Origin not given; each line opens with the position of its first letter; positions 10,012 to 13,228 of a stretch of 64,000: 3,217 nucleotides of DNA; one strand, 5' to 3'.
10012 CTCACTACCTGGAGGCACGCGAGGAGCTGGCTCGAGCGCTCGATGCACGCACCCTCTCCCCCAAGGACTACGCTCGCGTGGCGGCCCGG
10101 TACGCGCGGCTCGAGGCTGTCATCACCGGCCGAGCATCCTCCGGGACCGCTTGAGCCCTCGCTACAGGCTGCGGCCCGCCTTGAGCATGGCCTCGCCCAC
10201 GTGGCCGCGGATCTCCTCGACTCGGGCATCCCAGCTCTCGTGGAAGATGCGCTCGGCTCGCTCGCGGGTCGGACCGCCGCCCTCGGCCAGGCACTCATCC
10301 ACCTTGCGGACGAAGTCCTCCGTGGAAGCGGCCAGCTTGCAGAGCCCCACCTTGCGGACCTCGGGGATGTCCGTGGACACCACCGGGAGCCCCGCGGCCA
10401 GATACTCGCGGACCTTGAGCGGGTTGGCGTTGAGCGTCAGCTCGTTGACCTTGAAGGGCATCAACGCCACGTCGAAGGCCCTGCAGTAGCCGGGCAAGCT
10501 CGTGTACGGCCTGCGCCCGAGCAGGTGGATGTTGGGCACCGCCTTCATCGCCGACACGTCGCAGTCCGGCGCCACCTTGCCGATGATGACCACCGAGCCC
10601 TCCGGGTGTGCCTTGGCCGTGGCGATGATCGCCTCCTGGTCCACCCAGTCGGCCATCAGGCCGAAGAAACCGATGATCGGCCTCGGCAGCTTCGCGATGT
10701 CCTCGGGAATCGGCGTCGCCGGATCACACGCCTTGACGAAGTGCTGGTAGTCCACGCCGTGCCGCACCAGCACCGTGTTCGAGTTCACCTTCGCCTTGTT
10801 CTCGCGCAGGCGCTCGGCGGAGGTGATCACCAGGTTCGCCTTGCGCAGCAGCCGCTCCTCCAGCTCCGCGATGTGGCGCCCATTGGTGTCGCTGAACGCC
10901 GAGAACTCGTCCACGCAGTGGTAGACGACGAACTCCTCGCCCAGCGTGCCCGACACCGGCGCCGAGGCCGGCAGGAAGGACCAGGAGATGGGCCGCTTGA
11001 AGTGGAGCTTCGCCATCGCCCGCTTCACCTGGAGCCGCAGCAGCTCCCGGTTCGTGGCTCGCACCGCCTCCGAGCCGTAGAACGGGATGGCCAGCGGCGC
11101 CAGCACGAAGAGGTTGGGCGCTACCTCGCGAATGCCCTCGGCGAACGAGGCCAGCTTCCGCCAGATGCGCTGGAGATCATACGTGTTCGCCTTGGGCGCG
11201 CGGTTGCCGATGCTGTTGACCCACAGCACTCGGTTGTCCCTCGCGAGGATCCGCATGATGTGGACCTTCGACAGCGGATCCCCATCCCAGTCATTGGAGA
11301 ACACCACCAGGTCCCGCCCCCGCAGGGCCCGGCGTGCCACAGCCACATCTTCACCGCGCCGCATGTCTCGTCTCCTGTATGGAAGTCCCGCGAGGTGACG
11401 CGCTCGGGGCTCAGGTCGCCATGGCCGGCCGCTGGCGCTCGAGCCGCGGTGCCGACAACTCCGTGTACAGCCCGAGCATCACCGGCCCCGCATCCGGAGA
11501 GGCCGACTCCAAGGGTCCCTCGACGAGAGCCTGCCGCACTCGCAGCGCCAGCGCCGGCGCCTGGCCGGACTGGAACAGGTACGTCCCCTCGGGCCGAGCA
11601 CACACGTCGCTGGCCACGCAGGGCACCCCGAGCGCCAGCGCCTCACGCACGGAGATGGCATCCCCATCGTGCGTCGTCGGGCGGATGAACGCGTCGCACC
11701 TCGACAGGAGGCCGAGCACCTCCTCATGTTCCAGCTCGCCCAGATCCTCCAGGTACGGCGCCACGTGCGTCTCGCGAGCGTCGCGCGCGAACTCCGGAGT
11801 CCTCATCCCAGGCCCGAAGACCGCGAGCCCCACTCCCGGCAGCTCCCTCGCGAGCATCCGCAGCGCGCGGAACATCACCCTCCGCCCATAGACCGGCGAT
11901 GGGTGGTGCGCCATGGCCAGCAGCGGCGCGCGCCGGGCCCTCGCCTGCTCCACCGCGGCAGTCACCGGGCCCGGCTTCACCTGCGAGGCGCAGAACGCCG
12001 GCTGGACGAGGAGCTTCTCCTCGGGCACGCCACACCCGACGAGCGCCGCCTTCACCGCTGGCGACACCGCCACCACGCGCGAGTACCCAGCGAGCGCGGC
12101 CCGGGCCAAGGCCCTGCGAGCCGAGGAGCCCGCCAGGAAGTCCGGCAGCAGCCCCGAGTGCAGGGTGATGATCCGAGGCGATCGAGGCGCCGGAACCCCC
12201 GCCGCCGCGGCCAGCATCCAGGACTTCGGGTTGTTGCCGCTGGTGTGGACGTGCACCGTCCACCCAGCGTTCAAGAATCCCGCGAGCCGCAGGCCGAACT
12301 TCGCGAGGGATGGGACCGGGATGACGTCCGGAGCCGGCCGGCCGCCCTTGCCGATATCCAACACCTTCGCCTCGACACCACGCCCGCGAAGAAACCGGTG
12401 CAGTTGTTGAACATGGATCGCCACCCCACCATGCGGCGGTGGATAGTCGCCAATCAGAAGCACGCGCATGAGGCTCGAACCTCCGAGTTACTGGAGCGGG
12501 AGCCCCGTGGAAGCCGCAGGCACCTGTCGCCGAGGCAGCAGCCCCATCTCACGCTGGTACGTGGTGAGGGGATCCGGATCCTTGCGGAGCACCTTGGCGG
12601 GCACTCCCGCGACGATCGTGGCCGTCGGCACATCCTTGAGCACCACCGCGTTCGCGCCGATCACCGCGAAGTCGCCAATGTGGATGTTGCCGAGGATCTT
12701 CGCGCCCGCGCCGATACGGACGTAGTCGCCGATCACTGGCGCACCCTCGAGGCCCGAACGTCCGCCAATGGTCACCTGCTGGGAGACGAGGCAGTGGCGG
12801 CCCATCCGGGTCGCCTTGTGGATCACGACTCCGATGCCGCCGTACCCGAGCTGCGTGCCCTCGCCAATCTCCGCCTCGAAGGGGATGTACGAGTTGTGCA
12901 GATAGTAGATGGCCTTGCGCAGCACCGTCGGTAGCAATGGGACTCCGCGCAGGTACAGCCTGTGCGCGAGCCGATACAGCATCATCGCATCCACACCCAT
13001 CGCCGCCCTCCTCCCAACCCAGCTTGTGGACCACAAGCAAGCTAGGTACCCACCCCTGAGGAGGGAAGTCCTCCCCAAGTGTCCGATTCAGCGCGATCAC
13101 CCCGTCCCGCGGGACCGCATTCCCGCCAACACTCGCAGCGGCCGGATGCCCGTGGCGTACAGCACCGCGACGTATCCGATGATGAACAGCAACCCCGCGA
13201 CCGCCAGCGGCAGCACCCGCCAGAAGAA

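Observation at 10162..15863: Glycan-modification half-cluster lies 9 kb from the exo-like core, separated by the complete ccm operon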

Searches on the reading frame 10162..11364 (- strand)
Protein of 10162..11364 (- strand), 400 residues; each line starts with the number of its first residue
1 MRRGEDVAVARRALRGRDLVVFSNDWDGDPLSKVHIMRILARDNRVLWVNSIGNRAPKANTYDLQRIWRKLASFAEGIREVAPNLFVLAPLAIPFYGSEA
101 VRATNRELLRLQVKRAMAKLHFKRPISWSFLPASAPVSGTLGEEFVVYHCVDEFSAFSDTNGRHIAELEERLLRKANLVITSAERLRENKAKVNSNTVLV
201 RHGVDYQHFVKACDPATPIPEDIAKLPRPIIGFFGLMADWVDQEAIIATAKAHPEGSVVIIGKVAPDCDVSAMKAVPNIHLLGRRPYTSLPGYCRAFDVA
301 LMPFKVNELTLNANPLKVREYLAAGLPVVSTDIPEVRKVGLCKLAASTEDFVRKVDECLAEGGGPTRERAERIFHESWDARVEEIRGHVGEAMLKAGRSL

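Call 5: search_protein_families(library=pfam, proteins=[window:10162-11364:-], max_evalue=0.01)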
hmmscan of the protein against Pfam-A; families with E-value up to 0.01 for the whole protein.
window:10162-11364:- (400 aa): 3 families
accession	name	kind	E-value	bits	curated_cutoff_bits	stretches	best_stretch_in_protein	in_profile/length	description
PF13692.12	Glyco_trans_1_4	-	1.1e-09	39.1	27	1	246-359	20-140/142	Glycosyl transferases group 1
PF00534.26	Glycos_transf_1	-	1.5e-05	25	26.4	1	240-339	27-130/172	Glycosyl transferases group 1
PF13524.12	Glyco_trans_1_2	-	0.00099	19.5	25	1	245-361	4-114/144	Glycosyl transferase-like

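Call 29: find_encoding_contigs(protein=window:10162-11364:-, flank=10000, max_places=4)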
Protein window:10162-11364:- (400 aa): no gene with exactly this product is on record in the collection.

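Call 32: search_protein_families(library=ncbifam, proteins=[window:10162-11364:-], max_evalue=0.00001)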
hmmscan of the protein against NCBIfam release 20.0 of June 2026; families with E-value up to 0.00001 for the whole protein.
window:10162-11364:- (400 aa): 2 families
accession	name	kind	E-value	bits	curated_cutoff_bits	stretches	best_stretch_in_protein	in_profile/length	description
NF047676.1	TeichurnBiosyTuaH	equivalog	1e-17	64.1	550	1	128-339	103-327/384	teichuronic acid biosynthesis protein TuaH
TIGR04063.1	stp3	hypoth_equivalog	9.2e-07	28.1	442.05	1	166-334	148-327/397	TIGR04063 family PEP-CTERM/XrtA system glycosyltransferase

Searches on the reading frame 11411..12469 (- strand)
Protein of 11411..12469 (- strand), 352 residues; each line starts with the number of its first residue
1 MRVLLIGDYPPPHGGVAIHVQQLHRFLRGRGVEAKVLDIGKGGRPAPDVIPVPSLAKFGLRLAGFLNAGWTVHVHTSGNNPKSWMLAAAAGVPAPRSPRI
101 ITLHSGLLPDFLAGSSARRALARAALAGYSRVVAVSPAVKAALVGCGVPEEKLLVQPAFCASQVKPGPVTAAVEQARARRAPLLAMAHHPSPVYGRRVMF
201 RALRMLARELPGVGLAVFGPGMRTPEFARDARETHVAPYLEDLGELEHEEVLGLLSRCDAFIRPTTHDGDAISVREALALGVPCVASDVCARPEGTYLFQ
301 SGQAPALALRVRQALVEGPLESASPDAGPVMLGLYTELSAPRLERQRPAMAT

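Call 5: search_protein_families(library=pfam, proteins=[window:11411-12469:-], max_evalue=0.01)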
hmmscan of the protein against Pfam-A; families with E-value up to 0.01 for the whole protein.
window:11411-12469:- (352 aa): 4 families
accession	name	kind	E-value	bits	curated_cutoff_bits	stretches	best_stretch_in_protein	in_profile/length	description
PF13439.12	Glyco_transf_4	-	3.8e-13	50.3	28.5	1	14-155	2-161/170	Glycosyltransferase Family 4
PF13692.12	Glyco_trans_1_4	-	4.5e-11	43.6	27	1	194-315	15-140/142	Glycosyl transferases group 1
PF00534.26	Glycos_transf_1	-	1.9e-09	37.7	26.4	1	181-294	15-129/172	Glycosyl transferases group 1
PF13579.12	Glyco_trans_4_4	-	5.5e-08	33.7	29.7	1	14-157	1-156/158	Glycosyl transferase 4-like domain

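Call 10: find_related_loci(query=window:11411-12469:-, collection=genome_contigs, flank=10000)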
Query window:11411-12469:- (352 aa) in genome_contigs; peptide patterns used: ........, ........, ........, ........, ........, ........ (x = any residue, [..] = any of these).
290 stretches matched a pattern; 50 encode a relative of the query (tblastn E <= 1e-3); 49 distinct loci.
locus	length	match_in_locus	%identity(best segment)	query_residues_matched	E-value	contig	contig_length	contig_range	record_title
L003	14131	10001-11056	93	1-352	0e+0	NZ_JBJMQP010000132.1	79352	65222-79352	MAG: Hyalangium sp. isolate H3_16_all_fractions_metab_25_68_0 k255_3772369, whole genome shotgun sequence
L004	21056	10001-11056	82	1-352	0e+0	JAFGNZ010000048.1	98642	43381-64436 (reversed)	MAG: Myxococcaceae bacterium isolate Zod_Metabat.575 k87_1020563, whole genome shotgun sequence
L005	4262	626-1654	82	1-343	0e+0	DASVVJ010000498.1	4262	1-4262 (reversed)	MAG TPA_asm: Myxococcaceae bacterium isolate SMAG_U3340 k141_396873, whole genome shotgun sequence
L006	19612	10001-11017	84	1-339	8e-179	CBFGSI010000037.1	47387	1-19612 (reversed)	MAG TPA_asm: uncultured Archangiaceae bacterium isolate SRR17295755_concoct_80 genome assembly, contig: ERZ23329302.319,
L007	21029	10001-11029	83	1-343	4e-177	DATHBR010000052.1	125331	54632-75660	MAG TPA_asm: Myxococcaceae bacterium isolate SMAG_U10721 k141_570235, whole genome shotgun sequence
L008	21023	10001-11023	75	1-341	1e-167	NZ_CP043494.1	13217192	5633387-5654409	Archangium minus strain Cbm 6 chromosome, complete genome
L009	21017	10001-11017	76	1-338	6e-167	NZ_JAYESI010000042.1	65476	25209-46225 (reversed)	Corallococcus sp. RDP092CA NODE_42_length_65476_cov_17.609864, whole genome shotgun sequence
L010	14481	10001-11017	76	1-338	3e-165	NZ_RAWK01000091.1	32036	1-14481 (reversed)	Corallococcus aberystwythensis strain AB050A NODE_91_32036_cov_19.0721_ID_11621, whole genome shotgun sequence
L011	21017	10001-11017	75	1-338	3e-165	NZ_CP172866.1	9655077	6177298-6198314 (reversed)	Corallococcus coralloides strain KYC2213 chromosome, complete genome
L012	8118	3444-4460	75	1-338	2e-164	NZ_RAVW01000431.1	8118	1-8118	Corallococcus exercitus strain AB043A NODE_431_8118_cov_9.69728_ID_17235, whole genome shotgun sequence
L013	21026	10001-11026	74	1-343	5e-164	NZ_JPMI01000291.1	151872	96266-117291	Archangium violaceum Cb vi76 contig00321, whole genome shotgun sequence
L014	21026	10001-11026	74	1-343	5e-164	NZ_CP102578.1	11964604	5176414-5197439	Archangium gephyra strain SDU49 chromosome, complete genome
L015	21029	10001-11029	73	1-343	2e-163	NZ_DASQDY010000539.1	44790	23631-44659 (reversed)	MAG: Archangium sp. isolate SMAG_U11739 k141_1374013, whole genome shotgun sequence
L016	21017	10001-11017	74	1-338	2e-163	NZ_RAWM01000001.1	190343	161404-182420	Corallococcus interemptor strain AB047A NODE_1_190343_cov_67.4722_ID_7921, whole genome shotgun sequence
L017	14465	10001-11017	73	1-338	3e-163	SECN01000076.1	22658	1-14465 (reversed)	MAG: Myxococcaceae bacterium isolate PMG_225 scaffold_3689, whole genome shotgun sequence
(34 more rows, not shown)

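Call 30: list_cluster_members(proteins=[window:11411-12469:-, window:10162-11364:-, window:12488-13000:-, window:24484-25683:-, window:8970-10154:+])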
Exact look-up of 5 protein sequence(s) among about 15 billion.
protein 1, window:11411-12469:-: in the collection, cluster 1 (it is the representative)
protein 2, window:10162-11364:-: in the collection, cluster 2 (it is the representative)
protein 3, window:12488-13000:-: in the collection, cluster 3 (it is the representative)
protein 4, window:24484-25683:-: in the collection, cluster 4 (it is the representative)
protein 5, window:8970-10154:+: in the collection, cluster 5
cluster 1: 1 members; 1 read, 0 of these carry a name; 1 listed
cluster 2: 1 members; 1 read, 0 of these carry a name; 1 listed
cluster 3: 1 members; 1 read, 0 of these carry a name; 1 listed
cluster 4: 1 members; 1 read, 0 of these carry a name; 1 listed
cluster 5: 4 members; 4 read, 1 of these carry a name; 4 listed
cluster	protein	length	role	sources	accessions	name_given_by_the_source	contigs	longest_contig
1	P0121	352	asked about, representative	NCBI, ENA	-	-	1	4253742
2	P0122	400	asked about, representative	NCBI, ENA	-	-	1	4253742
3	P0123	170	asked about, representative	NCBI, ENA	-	-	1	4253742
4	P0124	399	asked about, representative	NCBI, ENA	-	-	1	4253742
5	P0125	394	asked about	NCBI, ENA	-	-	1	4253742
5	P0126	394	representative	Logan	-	-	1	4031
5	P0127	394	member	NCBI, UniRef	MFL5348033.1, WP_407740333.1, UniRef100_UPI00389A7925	MAG: DUF4350 domain-containing protein [Hyalangium sp.] | DUF4350 domain-containing protein n=1 Tax=Hyalangium sp. TaxID=2028555 RepID=UPI00389A7925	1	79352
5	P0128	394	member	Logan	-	-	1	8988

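Call 31: find_encoding_contigs(protein=window:11411-12469:-, flank=10000, max_places=3)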
Protein window:11411-12469:- (352 aa): no gene with exactly this product is on record in the collection.

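Call 32: search_protein_families(library=ncbifam, proteins=[window:11411-12469:-], max_evalue=0.00001)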
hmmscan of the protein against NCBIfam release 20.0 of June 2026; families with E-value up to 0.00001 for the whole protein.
window:11411-12469:- (352 aa): 1 family
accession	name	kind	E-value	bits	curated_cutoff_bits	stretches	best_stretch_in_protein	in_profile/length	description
NF038229.1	Glyco4_Geo_Pelo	equivalog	7.9e-08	31.7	400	1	100-289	83-269/338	GPMC system family 4 glycosyltransferase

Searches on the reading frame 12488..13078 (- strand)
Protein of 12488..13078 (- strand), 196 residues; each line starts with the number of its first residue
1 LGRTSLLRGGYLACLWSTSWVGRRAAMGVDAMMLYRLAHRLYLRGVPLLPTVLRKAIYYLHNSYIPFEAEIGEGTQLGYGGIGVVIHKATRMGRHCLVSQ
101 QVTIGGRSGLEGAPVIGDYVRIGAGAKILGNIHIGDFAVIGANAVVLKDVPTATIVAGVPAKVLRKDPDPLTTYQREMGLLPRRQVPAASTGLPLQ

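Call 5: search_protein_families(library=pfam, proteins=[window:12488-13078:-], max_evalue=0.01)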
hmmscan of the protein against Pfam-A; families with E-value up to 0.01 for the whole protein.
window:12488-13078:- (196 aa): 3 families
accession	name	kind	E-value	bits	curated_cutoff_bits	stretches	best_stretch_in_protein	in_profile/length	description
PF00132.30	Hexapep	-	1.7e-12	46.9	27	1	114-147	2-35/36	Bacterial transferase hexapeptide (six repeats)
PF25084.1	LbH_EIF2B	-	1.8e-05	25.1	54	1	83-147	9-71/105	EIF2B subunit epsilon LbH domain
PF14602.12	Hexapep_2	-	0.002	18.2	27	1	115-147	3-33/34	Hexapeptide repeat of succinyl-transferase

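Call 32: search_protein_families(library=ncbifam, proteins=[window:12488-13000:-], max_evalue=0.00001)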
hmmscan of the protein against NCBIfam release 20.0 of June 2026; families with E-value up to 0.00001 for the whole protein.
window:12488-13000:- (170 aa): 27 families (the best 25 are shown)
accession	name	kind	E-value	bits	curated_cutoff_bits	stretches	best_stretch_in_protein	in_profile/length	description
NF041874.1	EPS_EpsC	equivalog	8.5e-34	116.7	150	1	3-140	28-166/168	serine O-acetyltransferase EpsC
TIGR01172.1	cysE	equivalog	4.1e-31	108.2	210.65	1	2-136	27-162/162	serine O-acetyltransferase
NF008349.0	PRK11132.1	equivalog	7.8e-24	84.2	397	1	2-141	107-247/273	serine O-acetyltransferase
TIGR03570.1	NeuD_NnaD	subfamily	2.6e-17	63.1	160.8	1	55-136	121-202/202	NeuD/PglB/VioB family sugar acetyltransferase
TIGR03532.1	DapD_Ac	equivalog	2.9e-15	56.5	231.75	1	39-140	113-213/231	2,3,4,5-tetrahydropyridine-2,6-dicarboxylate N-acetyltransferase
TIGR03308.1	phn_thr-fam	hypoth_equivalog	1.5e-13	51.1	201.65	1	89-140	110-161/204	phosphonate metabolim protein, transferase hexapeptide repeat family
NF002060.0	PRK00892.1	subfamily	1.8e-12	47.1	207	1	79-138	255-315/345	UDP-3-O-(3-hydroxymyristoyl)glucosamine N-acyltransferase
NF007564.0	PRK10191.1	equivalog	1.8e-12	47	196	1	42-137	63-158/162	colanic acid biosynthesis acetyltransferase WcaB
TIGR04016.1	WcaB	equivalog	1.9e-12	47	194.65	1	42-137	47-142/146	colanic acid biosynthesis acetyltransferase WcaB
NF007240.0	PRK09677.1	equivalog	7.9e-12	45.1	243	1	88-140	131-183/192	putative lipopolysaccharide biosynthesis O-acetyl transferase WbbJ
TIGR01853.1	lipid_A_lpxD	equivalog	3.8e-11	42.5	242.5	1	67-139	234-306/325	UDP-3-O-(3-hydroxymyristoyl)glucosamine N-acyltransferase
NF033468.1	stregram_VatI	exception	4.1e-11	43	415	1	84-140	109-165/208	streptogramin A O-acetyltransferase Vat(I)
NF058585.1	HptprglPActTf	PfamEq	8.7e-11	41.7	300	1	87-142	106-161/172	heptaprenylglyceryl phosphate O-acetyltransferase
NF007076.0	PRK09527.1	equivalog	9.3e-10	38.2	347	1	89-143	133-187/203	galactoside O-acetyltransferase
NF000311.1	Vat_ABCDEFH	equivalog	1.1e-09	38.2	300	1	84-140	107-163/201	Vat family streptogramin A O-acetyltransferase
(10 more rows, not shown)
